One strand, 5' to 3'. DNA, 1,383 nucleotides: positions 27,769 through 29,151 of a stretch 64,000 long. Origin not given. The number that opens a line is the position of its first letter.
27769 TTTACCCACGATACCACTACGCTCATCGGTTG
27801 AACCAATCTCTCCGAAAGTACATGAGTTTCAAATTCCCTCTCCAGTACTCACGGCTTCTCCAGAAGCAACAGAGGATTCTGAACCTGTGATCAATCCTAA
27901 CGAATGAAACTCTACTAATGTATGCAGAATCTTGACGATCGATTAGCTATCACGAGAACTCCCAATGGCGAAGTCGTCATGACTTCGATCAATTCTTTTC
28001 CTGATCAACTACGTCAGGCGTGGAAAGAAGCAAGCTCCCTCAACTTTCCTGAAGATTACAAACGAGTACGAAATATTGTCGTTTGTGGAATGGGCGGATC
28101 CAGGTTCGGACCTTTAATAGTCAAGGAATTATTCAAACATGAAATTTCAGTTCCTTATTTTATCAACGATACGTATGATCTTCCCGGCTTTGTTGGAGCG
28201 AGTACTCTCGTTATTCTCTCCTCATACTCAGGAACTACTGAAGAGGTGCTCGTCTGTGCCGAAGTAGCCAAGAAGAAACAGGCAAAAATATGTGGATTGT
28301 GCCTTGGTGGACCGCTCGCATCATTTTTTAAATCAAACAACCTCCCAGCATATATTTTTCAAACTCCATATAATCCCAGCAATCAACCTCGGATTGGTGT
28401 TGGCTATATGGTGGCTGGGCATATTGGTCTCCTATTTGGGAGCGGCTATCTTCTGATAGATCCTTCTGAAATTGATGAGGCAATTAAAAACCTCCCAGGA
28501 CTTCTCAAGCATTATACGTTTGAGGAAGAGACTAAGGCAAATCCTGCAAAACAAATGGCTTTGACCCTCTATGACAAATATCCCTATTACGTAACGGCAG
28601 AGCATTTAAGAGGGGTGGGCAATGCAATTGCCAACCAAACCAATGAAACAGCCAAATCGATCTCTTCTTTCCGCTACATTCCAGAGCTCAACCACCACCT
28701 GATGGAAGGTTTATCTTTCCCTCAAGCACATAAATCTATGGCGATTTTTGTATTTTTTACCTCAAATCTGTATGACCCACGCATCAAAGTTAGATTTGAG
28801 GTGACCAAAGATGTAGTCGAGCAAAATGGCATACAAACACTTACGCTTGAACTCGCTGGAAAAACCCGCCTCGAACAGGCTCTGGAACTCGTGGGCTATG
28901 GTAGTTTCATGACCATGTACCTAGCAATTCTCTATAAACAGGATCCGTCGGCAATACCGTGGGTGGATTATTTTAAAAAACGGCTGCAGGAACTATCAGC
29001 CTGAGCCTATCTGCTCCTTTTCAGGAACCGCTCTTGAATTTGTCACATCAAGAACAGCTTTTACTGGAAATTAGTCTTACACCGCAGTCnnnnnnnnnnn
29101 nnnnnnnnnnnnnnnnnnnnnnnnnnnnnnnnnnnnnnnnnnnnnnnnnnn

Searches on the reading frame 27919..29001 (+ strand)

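Call 64: search_protein_families(library=pfam, proteins=[window:27919-29001:+], max_evalue=0.001)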
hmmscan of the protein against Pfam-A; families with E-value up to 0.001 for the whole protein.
window:27919-29001:+ (361 aa): 3 families
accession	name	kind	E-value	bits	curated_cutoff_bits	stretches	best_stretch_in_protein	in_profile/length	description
PF10432.14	bact-PGI_C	-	2e-32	112.7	24.5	1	207-356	2-151/151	Bacterial phospho-glucose isomerase C-terminal SIS domain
PF00342.24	PGI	-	6e-06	25.6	22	1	16-120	61-174/486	Phosphoglucose isomerase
PF01380.27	SIS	-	0.00011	22.5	25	1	50-131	5-92/131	SIS domain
